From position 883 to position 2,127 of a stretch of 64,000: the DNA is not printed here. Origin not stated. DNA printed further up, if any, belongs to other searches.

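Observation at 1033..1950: Stand-alone Cas1 homologue in a housekeeping context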

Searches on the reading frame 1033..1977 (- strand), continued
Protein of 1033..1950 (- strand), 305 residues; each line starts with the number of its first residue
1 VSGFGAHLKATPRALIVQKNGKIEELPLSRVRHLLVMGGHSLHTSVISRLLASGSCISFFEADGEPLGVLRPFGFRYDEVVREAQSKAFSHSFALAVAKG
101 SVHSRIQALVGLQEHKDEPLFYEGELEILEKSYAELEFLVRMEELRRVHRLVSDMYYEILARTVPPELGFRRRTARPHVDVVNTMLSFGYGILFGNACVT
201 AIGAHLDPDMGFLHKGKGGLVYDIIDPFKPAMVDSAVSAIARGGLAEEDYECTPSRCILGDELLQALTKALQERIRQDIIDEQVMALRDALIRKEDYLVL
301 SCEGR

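Call 50: fold_search(model_id=the predicted structure, library=pdb)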
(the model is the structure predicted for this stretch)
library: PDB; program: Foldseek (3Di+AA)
matches with E <= 10: 452; with E <= 0.001: 154
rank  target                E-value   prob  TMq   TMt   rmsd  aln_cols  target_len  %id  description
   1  4n06_A                1.2e-17  1.00  0.70  0.63   5.6       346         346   22  Crystal structure of Cas1 from Archaeoglobus fulgidus and its nucleolytic activity (released 2014-01-15)
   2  4n06_B                2.9e-17  1.00  0.70  0.62   5.7       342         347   22  Crystal structure of Cas1 from Archaeoglobus fulgidus and its nucleolytic activity (released 2014-01-15)
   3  7kfu_C                1.9e-16  1.00  0.67  0.26   6.0       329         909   18  Cas6-RT-Cas1--Cas2 complex (released 2021-03-31)
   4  7cr6_B                2.1e-16  1.00  0.79  0.75   4.1       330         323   21  Synechocystis Cas1-Cas2/prespacer binary complex (released 2021-03-31)
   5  7kft_E                2.2e-16  1.00  0.67  0.61   6.0       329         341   18  Partial Cas6-RT-Cas1--Cas2 complex (released 2021-03-31)
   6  7kft_D                6.7e-16  1.00  0.82  0.76   3.7       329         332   18  Partial Cas6-RT-Cas1--Cas2 complex (released 2021-03-31)
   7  4xtk_B                7.4e-16  1.00  0.63  0.62   6.2       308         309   22  Structure of TM1797, a CAS1 protein from Thermotoga maritima (released 2015-02-11)
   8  4xtk_D                1.3e-15  1.00  0.62  0.61   6.2       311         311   21  Structure of TM1797, a CAS1 protein from Thermotoga maritima (released 2015-02-11)
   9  7mi4_A                2.7e-15  1.00  0.64  0.39   6.1       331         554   21  Symmetrical PAM-PAM prespacer bound Cas4/Cas1/Cas2 complex (released 2021-11-17)
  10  7cr6_D                3.8e-15  1.00  0.79  0.77   3.4       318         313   22  Synechocystis Cas1-Cas2/prespacer binary complex (released 2021-03-31)
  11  4xtk_A                3.8e-15  1.00  0.64  0.63   6.8       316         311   21  Structure of TM1797, a CAS1 protein from Thermotoga maritima (released 2015-02-11)
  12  6opm_A                4.2e-15  1.00  0.65  0.59   6.8       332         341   19  Casposase bound to integration product (released 2020-02-12)
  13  7mi4_B                5.0e-15  1.00  0.72  0.66   4.7       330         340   20  Symmetrical PAM-PAM prespacer bound Cas4/Cas1/Cas2 complex (released 2021-11-17)
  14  7cr6_C                5.0e-15  1.00  0.66  0.63   6.2       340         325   22  Synechocystis Cas1-Cas2/prespacer binary complex (released 2021-03-31)
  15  7mi5_C                6.1e-15  1.00  0.62  0.54   6.5       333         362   19  Asymmetrical PAM-Non PAM prespacer bound Cas4/Cas1/Cas2 complex (released 2021-11-17)
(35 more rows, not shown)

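Call 56: search_protein_families(library=ncbifam, proteins=[P0150, P0157, P0159, P0160, P0161, P0162, P0163, P0173, P0180, P0210], max_evalue=1e-20)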
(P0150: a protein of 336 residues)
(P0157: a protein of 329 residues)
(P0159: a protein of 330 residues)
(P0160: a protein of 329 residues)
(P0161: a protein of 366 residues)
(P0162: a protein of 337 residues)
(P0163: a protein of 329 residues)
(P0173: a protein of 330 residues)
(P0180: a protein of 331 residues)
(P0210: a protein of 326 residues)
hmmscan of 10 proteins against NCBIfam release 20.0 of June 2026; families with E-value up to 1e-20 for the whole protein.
P0150 (336 aa): 7 families
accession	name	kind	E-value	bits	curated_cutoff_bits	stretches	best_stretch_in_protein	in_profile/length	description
TIGR00287.1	cas1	equivalog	1.4e-64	218.3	71.7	1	8-329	1-326/327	CRISPR-associated endonuclease Cas1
TIGR04093.1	cas1_CYANO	exception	1.3e-53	182.2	385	1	8-334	2-334/334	type I-D CRISPR-associated endonuclease Cas1d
NF049935.1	cas4g_cas1g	exception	1.2e-49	169.3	560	1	6-298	214-507/546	CRISPR-associated endonuclease Cas4g/Cas1g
TIGR03641.1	cas1_HMARI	exception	1e-37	130.1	304.1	1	14-333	8-322/324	type I-B CRISPR-associated endonuclease Cas1b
TIGR03640.1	cas1_DVULG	exception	1.1e-37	130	385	1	7-318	4-324/340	type I-C CRISPR-associated endonuclease Cas1c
TIGR03983.1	cas1_MYXAN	equivalog_domain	1.4e-35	122.9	358.05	1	2-293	7-303/347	type I-MYXAN CRISPR-associated endonuclease Cas1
TIGR04329.1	cas1_PREFRAN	exception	3.7e-23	82.1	300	1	15-294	15-285/317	type V CRISPR-associated endonuclease Cas1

P0157 (329 aa): 8 families
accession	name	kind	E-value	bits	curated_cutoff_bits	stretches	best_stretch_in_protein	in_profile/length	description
TIGR00287.1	cas1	equivalog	1.5e-73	247.7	71.7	1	9-324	3-326/327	CRISPR-associated endonuclease Cas1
TIGR04093.1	cas1_CYANO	exception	2e-60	204.5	385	1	24-329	20-334/334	type I-D CRISPR-associated endonuclease Cas1d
NF049935.1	cas4g_cas1g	exception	1.2e-55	189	560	1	8-329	217-546/546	CRISPR-associated endonuclease Cas4g/Cas1g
TIGR03641.1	cas1_HMARI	exception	2.6e-45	155.1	304.1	1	10-327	5-321/324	type I-B CRISPR-associated endonuclease Cas1b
TIGR03640.1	cas1_DVULG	exception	5.2e-44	150.8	385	1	14-327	12-339/340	type I-C CRISPR-associated endonuclease Cas1c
TIGR03983.1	cas1_MYXAN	equivalog_domain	4.5e-40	137.7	358.05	1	5-320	11-337/347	type I-MYXAN CRISPR-associated endonuclease Cas1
TIGR04329.1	cas1_PREFRAN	exception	1.4e-31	109.8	300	1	3-289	4-285/317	type V CRISPR-associated endonuclease Cas1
TIGR03639.1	cas1_NMENI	exception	4.8e-28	98.2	120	1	12-285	7-265/278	type II CRISPR-associated endonuclease Cas1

P0159 (330 aa): 8 families
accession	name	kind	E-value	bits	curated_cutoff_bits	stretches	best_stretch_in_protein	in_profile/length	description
NF049935.1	cas4g_cas1g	exception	2.8e-91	306.7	560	1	3-328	216-544/546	CRISPR-associated endonuclease Cas4g/Cas1g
TIGR00287.1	cas1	equivalog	1.1e-85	287.7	71.7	1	3-319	1-321/327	CRISPR-associated endonuclease Cas1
TIGR04093.1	cas1_CYANO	exception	7.1e-80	268.4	385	1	3-329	2-333/334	type I-D CRISPR-associated endonuclease Cas1d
TIGR03640.1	cas1_DVULG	exception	8.3e-67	225.8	385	1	3-317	5-328/340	type I-C CRISPR-associated endonuclease Cas1c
TIGR03641.1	cas1_HMARI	exception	3.3e-55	187.6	304.1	1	4-321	3-315/324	type I-B CRISPR-associated endonuclease Cas1b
TIGR03983.1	cas1_MYXAN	equivalog_domain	7.5e-54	183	358.05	1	4-316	14-333/347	type I-MYXAN CRISPR-associated endonuclease Cas1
TIGR04329.1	cas1_PREFRAN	exception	2.5e-28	99.1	300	1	9-287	14-285/317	type V CRISPR-associated endonuclease Cas1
TIGR03639.1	cas1_NMENI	exception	1.5e-24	86.8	120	1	5-255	5-236/278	type II CRISPR-associated endonuclease Cas1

P0160 (329 aa): 7 families
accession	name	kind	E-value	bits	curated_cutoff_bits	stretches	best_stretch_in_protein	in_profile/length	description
NF049935.1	cas4g_cas1g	exception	3.4e-77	260.2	560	1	2-302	216-518/546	CRISPR-associated endonuclease Cas4g/Cas1g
TIGR04093.1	cas1_CYANO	exception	1.5e-74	250.9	385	1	2-302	2-306/334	type I-D CRISPR-associated endonuclease Cas1d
TIGR00287.1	cas1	equivalog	1.7e-73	247.5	71.7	1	3-320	2-322/327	CRISPR-associated endonuclease Cas1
TIGR03640.1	cas1_DVULG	exception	1.2e-70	238.4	385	1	3-293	6-304/340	type I-C CRISPR-associated endonuclease Cas1c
TIGR03641.1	cas1_HMARI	exception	5.9e-53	180.3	304.1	1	9-326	8-320/324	type I-B CRISPR-associated endonuclease Cas1b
TIGR03983.1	cas1_MYXAN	equivalog_domain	5.8e-47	160.3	358.05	1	16-297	27-314/347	type I-MYXAN CRISPR-associated endonuclease Cas1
TIGR04329.1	cas1_PREFRAN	exception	4.6e-30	104.8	300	1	28-262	37-261/317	type V CRISPR-associated endonuclease Cas1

P0161 (366 aa): 8 families
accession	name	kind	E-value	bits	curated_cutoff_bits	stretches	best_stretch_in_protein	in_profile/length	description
NF049935.1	cas4g_cas1g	exception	3.2e-95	319.7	560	1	12-349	204-536/546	CRISPR-associated endonuclease Cas4g/Cas1g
TIGR00287.1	cas1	equivalog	1.3e-94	317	71.7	1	26-351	1-324/327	CRISPR-associated endonuclease Cas1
TIGR04093.1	cas1_CYANO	exception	2.7e-89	299.4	385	1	25-348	1-323/334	type I-D CRISPR-associated endonuclease Cas1d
TIGR03640.1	cas1_DVULG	exception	8.4e-84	281.6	385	1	24-350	3-332/340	type I-C CRISPR-associated endonuclease Cas1c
TIGR03983.1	cas1_MYXAN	equivalog_domain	1.5e-60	205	358.05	1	25-340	12-328/347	type I-MYXAN CRISPR-associated endonuclease Cas1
TIGR03641.1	cas1_HMARI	exception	3.7e-57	194.1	304.1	1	25-346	1-311/324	type I-B CRISPR-associated endonuclease Cas1b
TIGR04329.1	cas1_PREFRAN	exception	1.2e-33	116.6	300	1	36-294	18-266/317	type V CRISPR-associated endonuclease Cas1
TIGR03639.1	cas1_NMENI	exception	9.6e-21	74.3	120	0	35-293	11-246/278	type II CRISPR-associated endonuclease Cas1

P0162 (337 aa): 8 families
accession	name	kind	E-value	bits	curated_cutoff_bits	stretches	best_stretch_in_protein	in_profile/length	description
TIGR00287.1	cas1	equivalog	5.5e-81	272.2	71.7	1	6-326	1-322/327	CRISPR-associated endonuclease Cas1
TIGR04093.1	cas1_CYANO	exception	2.5e-80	269.9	385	1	7-335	3-333/334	type I-D CRISPR-associated endonuclease Cas1d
NF049935.1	cas4g_cas1g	exception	1.1e-74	251.9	560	1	5-333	215-543/546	CRISPR-associated endonuclease Cas4g/Cas1g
TIGR03640.1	cas1_DVULG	exception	6.7e-67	226.1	385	1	6-333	5-338/340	type I-C CRISPR-associated endonuclease Cas1c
TIGR03641.1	cas1_HMARI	exception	1.5e-60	205.2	304.1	1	6-334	2-321/324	type I-B CRISPR-associated endonuclease Cas1b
TIGR03983.1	cas1_MYXAN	equivalog_domain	1.3e-49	169.1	358.05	1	5-276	12-289/347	type I-MYXAN CRISPR-associated endonuclease Cas1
TIGR04329.1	cas1_PREFRAN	exception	2.1e-29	102.6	300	1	11-275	13-269/317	type V CRISPR-associated endonuclease Cas1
TIGR03639.1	cas1_NMENI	exception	5.7e-21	75.1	120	1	6-260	3-235/278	type II CRISPR-associated endonuclease Cas1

P0163 (329 aa): 7 families
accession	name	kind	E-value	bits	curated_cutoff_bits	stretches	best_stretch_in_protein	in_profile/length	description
NF049935.1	cas4g_cas1g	exception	3.3e-82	276.7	560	1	2-318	213-535/546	CRISPR-associated endonuclease Cas4g/Cas1g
TIGR00287.1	cas1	equivalog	1.1e-79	267.9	71.7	1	5-324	1-327/327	CRISPR-associated endonuclease Cas1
TIGR04093.1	cas1_CYANO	exception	1.8e-76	257.2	385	1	6-328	3-334/334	type I-D CRISPR-associated endonuclease Cas1d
TIGR03640.1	cas1_DVULG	exception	7.5e-59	199.6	385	1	5-319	5-331/340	type I-C CRISPR-associated endonuclease Cas1c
TIGR03983.1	cas1_MYXAN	equivalog_domain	3.3e-45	154.5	358.05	1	2-310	10-328/347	type I-MYXAN CRISPR-associated endonuclease Cas1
TIGR03641.1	cas1_HMARI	exception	5.2e-43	147.6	304.1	1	5-327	2-322/324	type I-B CRISPR-associated endonuclease Cas1b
TIGR04329.1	cas1_PREFRAN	exception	5.9e-27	94.6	300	1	12-282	15-281/317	type V CRISPR-associated endonuclease Cas1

P0173 (330 aa): 8 families
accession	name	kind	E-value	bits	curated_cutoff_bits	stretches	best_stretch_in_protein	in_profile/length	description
TIGR00287.1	cas1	equivalog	2.9e-68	230.4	71.7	1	4-326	2-327/327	CRISPR-associated endonuclease Cas1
TIGR04093.1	cas1_CYANO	exception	2.3e-61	207.6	385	1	3-330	2-334/334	type I-D CRISPR-associated endonuclease Cas1d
NF049935.1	cas4g_cas1g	exception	9.9e-53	179.4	560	1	2-329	215-545/546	CRISPR-associated endonuclease Cas4g/Cas1g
TIGR03640.1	cas1_DVULG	exception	1.1e-47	162.9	385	1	2-328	4-339/340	type I-C CRISPR-associated endonuclease Cas1c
TIGR03641.1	cas1_HMARI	exception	1.4e-40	139.6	304.1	1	37-328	29-321/324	type I-B CRISPR-associated endonuclease Cas1b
TIGR03983.1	cas1_MYXAN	equivalog_domain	7e-34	117.3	358.05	1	4-314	14-330/347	type I-MYXAN CRISPR-associated endonuclease Cas1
TIGR04329.1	cas1_PREFRAN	exception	1.4e-23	83.5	300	1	96-292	97-285/317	type V CRISPR-associated endonuclease Cas1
TIGR03639.1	cas1_NMENI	exception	2.6e-22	79.4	120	1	47-261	40-236/278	type II CRISPR-associated endonuclease Cas1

P0180 (331 aa): 7 families
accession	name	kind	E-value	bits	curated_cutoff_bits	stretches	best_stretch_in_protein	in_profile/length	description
TIGR00287.1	cas1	equivalog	2.4e-64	217.5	71.7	1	6-327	4-327/327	CRISPR-associated endonuclease Cas1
TIGR04093.1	cas1_CYANO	exception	1.8e-51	175.1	385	1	11-329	11-332/334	type I-D CRISPR-associated endonuclease Cas1d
NF049935.1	cas4g_cas1g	exception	5.2e-50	170.4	560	1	7-329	220-544/546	CRISPR-associated endonuclease Cas4g/Cas1g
TIGR03640.1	cas1_DVULG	exception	2.3e-36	125.6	385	1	29-328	26-338/340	type I-C CRISPR-associated endonuclease Cas1c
TIGR03641.1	cas1_HMARI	exception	2.4e-34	119.1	304.1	1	35-329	27-321/324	type I-B CRISPR-associated endonuclease Cas1b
TIGR03983.1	cas1_MYXAN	equivalog_domain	4.3e-30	104.8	358.05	1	102-316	107-331/347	type I-MYXAN CRISPR-associated endonuclease Cas1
TIGR04329.1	cas1_PREFRAN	exception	3.1e-21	75.8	300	1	45-290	47-284/317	type V CRISPR-associated endonuclease Cas1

P0210 (326 aa): 8 families
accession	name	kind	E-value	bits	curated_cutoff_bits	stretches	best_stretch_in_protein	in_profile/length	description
TIGR00287.1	cas1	equivalog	8.1e-70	235.5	71.7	1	3-320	1-325/327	CRISPR-associated endonuclease Cas1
TIGR04093.1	cas1_CYANO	exception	3.9e-53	180.5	385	1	21-325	23-333/334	type I-D CRISPR-associated endonuclease Cas1d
NF049935.1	cas4g_cas1g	exception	4.4e-51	174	560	1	3-319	216-538/546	CRISPR-associated endonuclease Cas4g/Cas1g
TIGR03641.1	cas1_HMARI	exception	4.1e-42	144.6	304.1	1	12-325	10-322/324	type I-B CRISPR-associated endonuclease Cas1b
TIGR03640.1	cas1_DVULG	exception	1.2e-41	143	385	1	2-321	4-335/340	type I-C CRISPR-associated endonuclease Cas1c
TIGR03983.1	cas1_MYXAN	equivalog_domain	1.5e-40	139.2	358.05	1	3-322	13-342/347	type I-MYXAN CRISPR-associated endonuclease Cas1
TIGR04329.1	cas1_PREFRAN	exception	1.2e-28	100.2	300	1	41-286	48-285/317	type V CRISPR-associated endonuclease Cas1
TIGR03639.1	cas1_NMENI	exception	6.2e-25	88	120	1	10-257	9-236/278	type II CRISPR-associated endonuclease Cas1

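Call 67: find_related_loci(query=A1, collection=viral_contigs, flank=5000)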
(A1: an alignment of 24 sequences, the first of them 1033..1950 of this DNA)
Query A1 (305 aa) in viral_contigs; peptide patterns used: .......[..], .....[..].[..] (x = any residue, [..] = any of these).
19 stretches matched a pattern, but none encodes a relative of the query by tblastn (E <= 1e-3).

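Call 68: search_dna_similar(query=window:1033-1950:-, collection=plasmids, mode=protein, max_rows=10)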
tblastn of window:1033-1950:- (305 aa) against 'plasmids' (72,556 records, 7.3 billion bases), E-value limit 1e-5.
Records with a match: 141; places in all: 167; records where one place covers at least 80% of the query: 86.
Best place of each record, by identity: <60% 141.
By first word of the organism name: Thermus 26; Nostoc 8; Streptomyces 6; Leptolyngbya 6; Synechocystis 5; Picosynechococcus 5; Haloferax 4; Arcobacter 4; Deinococcus 4; Nitratidesulfovibrio 4; and 51 more.
By predicted mobility (MOB-suite, as given by PLSDB): non-mobilizable 126; conjugative 9; mobilizable 6.
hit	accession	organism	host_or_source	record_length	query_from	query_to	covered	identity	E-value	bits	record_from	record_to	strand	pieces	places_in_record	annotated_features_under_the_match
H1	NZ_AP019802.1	Thermus thermophilus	-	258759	22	297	90%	29.4%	2e-15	84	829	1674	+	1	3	cas1: CRISPR-associated endonuclease Cas1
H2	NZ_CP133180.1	Thermus thermophilus HB27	bacterial culture,lab culture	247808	22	304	93%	28.3%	8e-15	82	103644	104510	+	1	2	cas1: CRISPR-associated endonuclease Cas1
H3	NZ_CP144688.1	Thermus thermophilus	culture,laboratory strain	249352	22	304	93%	28.3%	8e-15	82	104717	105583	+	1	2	cas1: CRISPR-associated endonuclease Cas1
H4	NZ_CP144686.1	Thermus thermophilus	culture,laboratory strain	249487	22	304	93%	28.3%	8e-15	82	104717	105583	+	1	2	cas1: CRISPR-associated endonuclease Cas1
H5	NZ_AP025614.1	Thermus thermophilus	-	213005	1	299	98%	26.6%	2e-11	72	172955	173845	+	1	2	cas1: CRISPR-associated endonuclease Cas1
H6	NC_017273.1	Thermus thermophilus SG0.5JP17-16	-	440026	1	299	98%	26.6%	2e-11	72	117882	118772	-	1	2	cas1: CRISPR-associated endonuclease Cas1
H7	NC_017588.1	Thermus thermophilus JL-18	-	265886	1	299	98%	26.3%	1e-11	73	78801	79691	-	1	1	cas1: CRISPR-associated endonuclease Cas1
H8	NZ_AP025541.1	Thermus thermophilus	-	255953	1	299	98%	26.3%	2e-11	72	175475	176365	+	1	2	cas1: CRISPR-associated endonuclease Cas1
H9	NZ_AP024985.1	Thermus thermophilus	-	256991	1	299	98%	26.3%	2e-11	72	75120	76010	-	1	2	cas1: CRISPR-associated endonuclease Cas1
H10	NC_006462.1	Thermus thermophilus HB8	-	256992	1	299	98%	26.3%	2e-11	72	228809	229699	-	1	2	cas1: CRISPR-associated endonuclease Cas1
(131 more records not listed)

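Call 84: predict_structure(alignment_id=A4)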
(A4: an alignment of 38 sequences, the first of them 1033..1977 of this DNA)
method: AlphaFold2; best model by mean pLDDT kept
length: 314 residues; sequences in the alignment: 38
mean_pLDDT: 93.2   pTM: 0.91
mean pLDDT of the five models: 93.2, 91.3, 89.7, 87.9, 87.0
residues with pLDDT >= 90: 279; 70-90: 28; 50-70: 3; < 50: 4
segments of 3 or more residues with pLDDT < 50: 1-3
pLDDT, mean of each block of 10 residues (from residue 1): 66 94 94 92 94 96 94 91 94 95 97 97 90 97 96 97 97 94 90 96 95 95 95 97 97 94 91 94 93 97 93 63
secondary structure, 60 per line:
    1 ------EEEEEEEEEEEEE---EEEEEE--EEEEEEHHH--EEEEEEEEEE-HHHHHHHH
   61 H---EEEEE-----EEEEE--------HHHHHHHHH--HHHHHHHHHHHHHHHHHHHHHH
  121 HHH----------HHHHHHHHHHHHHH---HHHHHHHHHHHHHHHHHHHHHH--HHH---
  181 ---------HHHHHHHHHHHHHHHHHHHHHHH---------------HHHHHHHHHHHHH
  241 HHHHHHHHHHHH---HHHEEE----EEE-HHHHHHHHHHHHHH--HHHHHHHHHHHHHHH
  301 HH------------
elements in order: E7-19 E23-28 E31-36 E42-51 H53-61 E65-69 E75-79 H88-96 H99-123 H134-147 H151-172 H190-212 H228-252 E259-261 E266-268 H270-283 H286-302
